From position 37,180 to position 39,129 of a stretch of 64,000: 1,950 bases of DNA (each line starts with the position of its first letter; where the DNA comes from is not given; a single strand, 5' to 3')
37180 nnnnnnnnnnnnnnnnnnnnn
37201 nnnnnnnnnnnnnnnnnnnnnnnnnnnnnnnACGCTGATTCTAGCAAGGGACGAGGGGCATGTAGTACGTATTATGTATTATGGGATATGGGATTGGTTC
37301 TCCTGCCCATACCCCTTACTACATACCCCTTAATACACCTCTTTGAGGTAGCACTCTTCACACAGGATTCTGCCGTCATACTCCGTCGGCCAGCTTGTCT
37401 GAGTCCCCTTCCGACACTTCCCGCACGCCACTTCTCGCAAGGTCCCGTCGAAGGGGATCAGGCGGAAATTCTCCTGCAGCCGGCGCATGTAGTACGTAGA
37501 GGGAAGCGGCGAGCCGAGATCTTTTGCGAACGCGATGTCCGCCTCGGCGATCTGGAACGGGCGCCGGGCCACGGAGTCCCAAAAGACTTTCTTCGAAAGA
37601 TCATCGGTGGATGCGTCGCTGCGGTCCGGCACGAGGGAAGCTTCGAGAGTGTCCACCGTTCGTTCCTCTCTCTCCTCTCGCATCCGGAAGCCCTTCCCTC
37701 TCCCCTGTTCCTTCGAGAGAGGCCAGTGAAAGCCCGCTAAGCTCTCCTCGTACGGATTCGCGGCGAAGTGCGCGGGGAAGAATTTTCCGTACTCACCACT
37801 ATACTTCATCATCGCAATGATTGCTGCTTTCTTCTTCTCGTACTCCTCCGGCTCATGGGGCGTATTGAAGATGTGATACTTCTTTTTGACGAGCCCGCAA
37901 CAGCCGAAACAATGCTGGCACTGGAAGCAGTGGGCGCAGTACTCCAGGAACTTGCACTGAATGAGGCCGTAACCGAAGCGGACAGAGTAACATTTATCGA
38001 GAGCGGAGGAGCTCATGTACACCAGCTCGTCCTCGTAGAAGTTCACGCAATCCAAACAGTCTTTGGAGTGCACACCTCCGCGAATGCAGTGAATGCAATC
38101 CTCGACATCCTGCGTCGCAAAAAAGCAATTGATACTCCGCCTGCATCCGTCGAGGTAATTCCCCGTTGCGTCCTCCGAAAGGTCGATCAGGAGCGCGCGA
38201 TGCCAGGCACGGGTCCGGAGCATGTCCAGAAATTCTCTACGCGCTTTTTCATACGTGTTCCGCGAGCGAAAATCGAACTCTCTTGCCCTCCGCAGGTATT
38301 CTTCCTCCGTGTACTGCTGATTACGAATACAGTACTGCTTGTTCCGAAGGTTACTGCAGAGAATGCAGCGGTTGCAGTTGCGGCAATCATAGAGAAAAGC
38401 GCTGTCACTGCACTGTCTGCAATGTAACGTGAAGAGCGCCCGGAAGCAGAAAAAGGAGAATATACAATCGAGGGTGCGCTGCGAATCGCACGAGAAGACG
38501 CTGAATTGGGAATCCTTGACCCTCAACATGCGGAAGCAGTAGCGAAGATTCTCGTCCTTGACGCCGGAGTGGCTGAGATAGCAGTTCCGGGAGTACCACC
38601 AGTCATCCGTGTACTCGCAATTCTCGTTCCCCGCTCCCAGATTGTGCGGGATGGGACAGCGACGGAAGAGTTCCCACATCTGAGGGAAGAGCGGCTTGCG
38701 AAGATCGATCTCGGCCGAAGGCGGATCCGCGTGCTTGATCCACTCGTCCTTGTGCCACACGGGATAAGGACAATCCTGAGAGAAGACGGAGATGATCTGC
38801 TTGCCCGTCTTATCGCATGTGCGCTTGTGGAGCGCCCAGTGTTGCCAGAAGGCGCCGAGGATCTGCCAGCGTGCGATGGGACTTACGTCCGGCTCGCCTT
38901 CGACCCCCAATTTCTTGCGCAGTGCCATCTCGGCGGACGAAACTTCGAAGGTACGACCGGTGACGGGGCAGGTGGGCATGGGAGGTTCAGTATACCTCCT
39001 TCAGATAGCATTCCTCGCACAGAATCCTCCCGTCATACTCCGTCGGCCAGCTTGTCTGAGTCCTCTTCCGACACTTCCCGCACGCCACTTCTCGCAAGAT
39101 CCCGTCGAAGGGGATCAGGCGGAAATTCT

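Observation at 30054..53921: Head-to-tail array of 13 diverged paralogues of an uncharacterised Cys-rich protein family (about 24 kb)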

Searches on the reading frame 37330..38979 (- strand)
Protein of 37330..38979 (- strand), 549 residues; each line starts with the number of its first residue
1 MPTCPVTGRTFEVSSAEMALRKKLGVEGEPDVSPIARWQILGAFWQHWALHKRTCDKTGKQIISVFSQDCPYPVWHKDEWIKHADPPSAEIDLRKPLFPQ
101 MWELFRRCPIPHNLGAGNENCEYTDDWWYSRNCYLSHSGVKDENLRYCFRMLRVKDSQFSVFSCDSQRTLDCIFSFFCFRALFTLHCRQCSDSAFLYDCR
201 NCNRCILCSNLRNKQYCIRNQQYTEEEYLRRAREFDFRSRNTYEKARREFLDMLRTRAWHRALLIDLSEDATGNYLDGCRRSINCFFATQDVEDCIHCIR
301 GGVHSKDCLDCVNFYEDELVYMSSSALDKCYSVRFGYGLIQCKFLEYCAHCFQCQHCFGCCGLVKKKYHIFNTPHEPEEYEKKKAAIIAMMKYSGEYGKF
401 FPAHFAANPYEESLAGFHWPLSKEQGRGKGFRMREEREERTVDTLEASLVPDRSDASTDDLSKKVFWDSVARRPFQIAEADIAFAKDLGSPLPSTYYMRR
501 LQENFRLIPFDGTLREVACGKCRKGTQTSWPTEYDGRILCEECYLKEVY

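Call 4: search_protein_families(library=pfam, proteins=[window:37330-38979:-], max_evalue=1)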
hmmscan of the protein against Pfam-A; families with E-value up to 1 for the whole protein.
window:37330-38979:- (549 aa): 0 families

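Call 5: search_protein_families(library=ncbifam, proteins=[window:37330-38979:-], max_evalue=1)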
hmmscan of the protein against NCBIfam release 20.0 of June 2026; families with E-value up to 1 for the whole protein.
window:37330-38979:- (549 aa): 0 families

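Call 36: search_protein_families(library=padloc, proteins=[window:37330-38979:-], max_evalue=0.1)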
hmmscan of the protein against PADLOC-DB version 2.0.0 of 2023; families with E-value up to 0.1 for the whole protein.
window:37330-38979:- (549 aa): 0 families

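Call 86: search_protein_families(library=phrogs, proteins=[window:37330-38979:-], max_evalue=0.01)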
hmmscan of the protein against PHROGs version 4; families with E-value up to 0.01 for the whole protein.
window:37330-38979:- (549 aa): 2 families
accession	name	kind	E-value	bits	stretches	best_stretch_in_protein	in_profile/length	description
phrog_15341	-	unknown function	0.0043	17.5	1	278-360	35-112/276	-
phrog_28293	-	unknown function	0.0096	16.9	0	515-545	32-62/84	-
